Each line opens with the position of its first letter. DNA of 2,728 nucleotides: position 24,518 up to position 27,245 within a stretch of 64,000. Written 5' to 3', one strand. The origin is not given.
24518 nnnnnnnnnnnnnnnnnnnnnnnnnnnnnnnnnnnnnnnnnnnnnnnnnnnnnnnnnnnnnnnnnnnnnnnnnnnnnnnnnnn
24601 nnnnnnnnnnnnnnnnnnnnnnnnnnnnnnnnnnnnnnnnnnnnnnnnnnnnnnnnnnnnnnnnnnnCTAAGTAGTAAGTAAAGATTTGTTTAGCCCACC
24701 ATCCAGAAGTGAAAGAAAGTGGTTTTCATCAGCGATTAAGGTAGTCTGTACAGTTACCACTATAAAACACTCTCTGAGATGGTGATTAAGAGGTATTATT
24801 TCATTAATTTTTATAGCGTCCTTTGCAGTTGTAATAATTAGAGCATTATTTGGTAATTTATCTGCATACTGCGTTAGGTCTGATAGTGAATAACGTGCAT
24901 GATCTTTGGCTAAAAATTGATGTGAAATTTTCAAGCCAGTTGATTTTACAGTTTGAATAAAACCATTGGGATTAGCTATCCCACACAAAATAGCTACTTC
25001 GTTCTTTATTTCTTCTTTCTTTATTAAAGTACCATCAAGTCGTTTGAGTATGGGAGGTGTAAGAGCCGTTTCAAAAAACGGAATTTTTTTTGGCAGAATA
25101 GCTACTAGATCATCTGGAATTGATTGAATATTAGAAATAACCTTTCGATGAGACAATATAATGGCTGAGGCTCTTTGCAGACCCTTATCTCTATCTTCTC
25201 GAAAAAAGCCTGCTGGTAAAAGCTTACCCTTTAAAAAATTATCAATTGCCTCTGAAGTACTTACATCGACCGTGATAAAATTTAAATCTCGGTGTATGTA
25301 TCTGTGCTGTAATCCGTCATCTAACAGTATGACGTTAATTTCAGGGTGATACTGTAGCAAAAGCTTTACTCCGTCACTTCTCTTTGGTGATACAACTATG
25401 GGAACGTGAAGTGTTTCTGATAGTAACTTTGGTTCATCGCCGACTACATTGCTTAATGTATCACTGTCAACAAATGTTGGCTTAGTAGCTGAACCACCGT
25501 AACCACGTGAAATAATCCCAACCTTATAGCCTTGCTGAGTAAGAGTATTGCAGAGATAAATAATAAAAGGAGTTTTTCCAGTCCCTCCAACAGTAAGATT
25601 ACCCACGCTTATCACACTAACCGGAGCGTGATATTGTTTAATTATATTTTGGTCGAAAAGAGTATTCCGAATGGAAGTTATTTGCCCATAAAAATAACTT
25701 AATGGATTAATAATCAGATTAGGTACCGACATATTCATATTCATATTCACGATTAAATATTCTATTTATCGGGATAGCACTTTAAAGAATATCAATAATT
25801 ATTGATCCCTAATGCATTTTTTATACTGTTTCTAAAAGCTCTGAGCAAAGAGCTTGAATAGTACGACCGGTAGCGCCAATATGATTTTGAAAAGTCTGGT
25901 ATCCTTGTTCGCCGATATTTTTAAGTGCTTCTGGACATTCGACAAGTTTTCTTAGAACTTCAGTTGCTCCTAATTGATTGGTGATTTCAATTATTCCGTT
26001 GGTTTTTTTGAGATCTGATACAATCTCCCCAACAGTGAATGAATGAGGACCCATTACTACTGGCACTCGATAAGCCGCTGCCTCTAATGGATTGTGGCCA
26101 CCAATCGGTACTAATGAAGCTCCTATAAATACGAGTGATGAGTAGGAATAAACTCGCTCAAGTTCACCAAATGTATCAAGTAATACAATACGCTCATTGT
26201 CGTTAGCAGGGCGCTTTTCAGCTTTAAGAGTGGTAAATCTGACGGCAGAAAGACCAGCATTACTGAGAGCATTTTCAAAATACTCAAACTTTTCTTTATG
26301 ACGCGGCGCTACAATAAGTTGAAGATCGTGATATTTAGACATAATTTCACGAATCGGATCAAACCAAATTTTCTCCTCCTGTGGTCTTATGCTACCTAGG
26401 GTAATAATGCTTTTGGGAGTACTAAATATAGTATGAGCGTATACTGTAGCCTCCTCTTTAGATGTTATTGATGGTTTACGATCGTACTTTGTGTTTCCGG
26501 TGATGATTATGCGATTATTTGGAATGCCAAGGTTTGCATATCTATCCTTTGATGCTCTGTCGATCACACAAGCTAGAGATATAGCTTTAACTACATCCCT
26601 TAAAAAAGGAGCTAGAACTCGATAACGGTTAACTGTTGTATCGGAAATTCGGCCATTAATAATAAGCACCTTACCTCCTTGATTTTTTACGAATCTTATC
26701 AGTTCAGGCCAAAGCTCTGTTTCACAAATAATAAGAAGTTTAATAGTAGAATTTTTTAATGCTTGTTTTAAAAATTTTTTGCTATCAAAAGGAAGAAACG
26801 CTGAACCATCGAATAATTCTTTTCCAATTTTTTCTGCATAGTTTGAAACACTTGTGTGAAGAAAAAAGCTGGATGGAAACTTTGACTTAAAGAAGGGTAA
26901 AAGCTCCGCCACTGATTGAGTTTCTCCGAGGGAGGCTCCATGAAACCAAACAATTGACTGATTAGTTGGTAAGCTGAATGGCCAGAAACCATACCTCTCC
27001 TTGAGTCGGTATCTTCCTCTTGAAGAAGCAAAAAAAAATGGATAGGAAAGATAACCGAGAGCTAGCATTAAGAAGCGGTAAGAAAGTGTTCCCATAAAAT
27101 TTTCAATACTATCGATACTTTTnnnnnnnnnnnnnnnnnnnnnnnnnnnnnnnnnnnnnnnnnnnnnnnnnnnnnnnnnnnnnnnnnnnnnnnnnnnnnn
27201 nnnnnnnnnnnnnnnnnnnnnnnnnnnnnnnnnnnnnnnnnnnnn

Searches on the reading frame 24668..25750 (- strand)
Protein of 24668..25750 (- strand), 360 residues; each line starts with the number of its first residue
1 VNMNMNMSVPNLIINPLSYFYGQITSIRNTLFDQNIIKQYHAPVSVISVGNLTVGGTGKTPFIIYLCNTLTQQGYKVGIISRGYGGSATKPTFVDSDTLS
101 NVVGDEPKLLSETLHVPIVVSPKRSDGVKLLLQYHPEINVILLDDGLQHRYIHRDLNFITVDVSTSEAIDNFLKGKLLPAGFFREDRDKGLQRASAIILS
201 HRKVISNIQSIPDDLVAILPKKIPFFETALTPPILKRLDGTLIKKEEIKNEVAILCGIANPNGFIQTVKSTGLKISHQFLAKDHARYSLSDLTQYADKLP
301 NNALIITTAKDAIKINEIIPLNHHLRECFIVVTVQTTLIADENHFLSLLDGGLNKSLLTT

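Call 3: search_protein_families(library=pfam, proteins=[window:24668-25750:-])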
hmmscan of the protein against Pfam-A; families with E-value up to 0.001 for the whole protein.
window:24668-25750:- (360 aa): 1 family
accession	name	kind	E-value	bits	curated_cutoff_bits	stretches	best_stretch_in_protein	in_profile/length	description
PF02606.20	LpxK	-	8.7e-85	285.1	27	1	12-350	3-324/328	Tetraacyldisaccharide-1-P 4'-kinase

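Call 4: search_protein_families(library=ncbifam, proteins=[window:24668-25750:-])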
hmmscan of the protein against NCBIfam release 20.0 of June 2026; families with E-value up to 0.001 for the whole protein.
window:24668-25750:- (360 aa): 2 families
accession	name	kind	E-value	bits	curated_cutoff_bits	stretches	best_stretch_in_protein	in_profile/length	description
TIGR00682.1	lpxK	equivalog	4e-66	223.3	91.95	1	17-317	1-293/324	tetraacyldisaccharide 4'-kinase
NF001892.0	PRK00652.1-5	equivalog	1.4e-26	93.3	327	1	12-318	25-277/308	tetraacyldisaccharide 4'-kinase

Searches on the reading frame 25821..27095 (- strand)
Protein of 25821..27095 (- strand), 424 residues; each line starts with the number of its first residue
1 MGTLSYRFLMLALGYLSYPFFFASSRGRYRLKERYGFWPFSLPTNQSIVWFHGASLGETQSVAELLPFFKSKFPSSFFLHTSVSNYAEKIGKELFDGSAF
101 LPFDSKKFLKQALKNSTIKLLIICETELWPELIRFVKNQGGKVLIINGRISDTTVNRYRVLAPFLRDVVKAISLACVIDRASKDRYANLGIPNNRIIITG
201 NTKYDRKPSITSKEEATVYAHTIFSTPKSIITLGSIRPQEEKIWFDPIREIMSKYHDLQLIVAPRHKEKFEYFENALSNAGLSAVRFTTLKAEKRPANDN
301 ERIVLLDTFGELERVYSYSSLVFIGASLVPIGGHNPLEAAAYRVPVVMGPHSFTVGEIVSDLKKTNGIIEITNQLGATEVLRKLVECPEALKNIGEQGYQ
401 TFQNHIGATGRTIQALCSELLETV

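Call 3: search_protein_families(library=pfam, proteins=[window:25821-27095:-])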
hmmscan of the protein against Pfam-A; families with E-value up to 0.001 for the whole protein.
window:25821-27095:- (424 aa): 2 families
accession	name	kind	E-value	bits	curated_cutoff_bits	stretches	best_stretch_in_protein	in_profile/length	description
PF04413.22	Glycos_transf_N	-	2.3e-42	145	23.9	1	30-206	2-179/179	3-Deoxy-D-manno-octulosonic-acid transferase (kdotransferase)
PF00534.26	Glycos_transf_1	-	6.6e-07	29.5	26.4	1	291-400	65-171/172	Glycosyl transferases group 1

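Call 4: search_protein_families(library=ncbifam, proteins=[window:25821-27095:-])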
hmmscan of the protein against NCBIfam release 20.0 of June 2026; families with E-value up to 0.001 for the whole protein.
window:25821-27095:- (424 aa): 5 families
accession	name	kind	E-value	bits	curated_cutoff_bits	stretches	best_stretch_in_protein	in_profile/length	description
NF004388.0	PRK05749.1-4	equivalog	2.6e-72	243.7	438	1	27-420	32-421/425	lipid IV(A) 3-deoxy-D-manno-octulosonic acid transferase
NF004389.0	PRK05749.1-5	equivalog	2e-68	231.1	363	1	6-383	5-374/402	lipid IV(A) 3-deoxy-D-manno-octulosonic acid transferase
NF004386.0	PRK05749.1-2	equivalog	1.6e-60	205.1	524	1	29-418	33-425/433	lipid IV(A) 3-deoxy-D-manno-octulosonic acid transferase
NF004385.0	PRK05749.1-1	equivalog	3.4e-59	200.6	590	1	28-416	32-416/425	lipid IV(A) 3-deoxy-D-manno-octulosonic acid transferase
NF004387.0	PRK05749.1-3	equivalog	2.2e-41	142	617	1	6-416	13-419/440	lipid IV(A) 3-deoxy-D-manno-octulosonic acid transferase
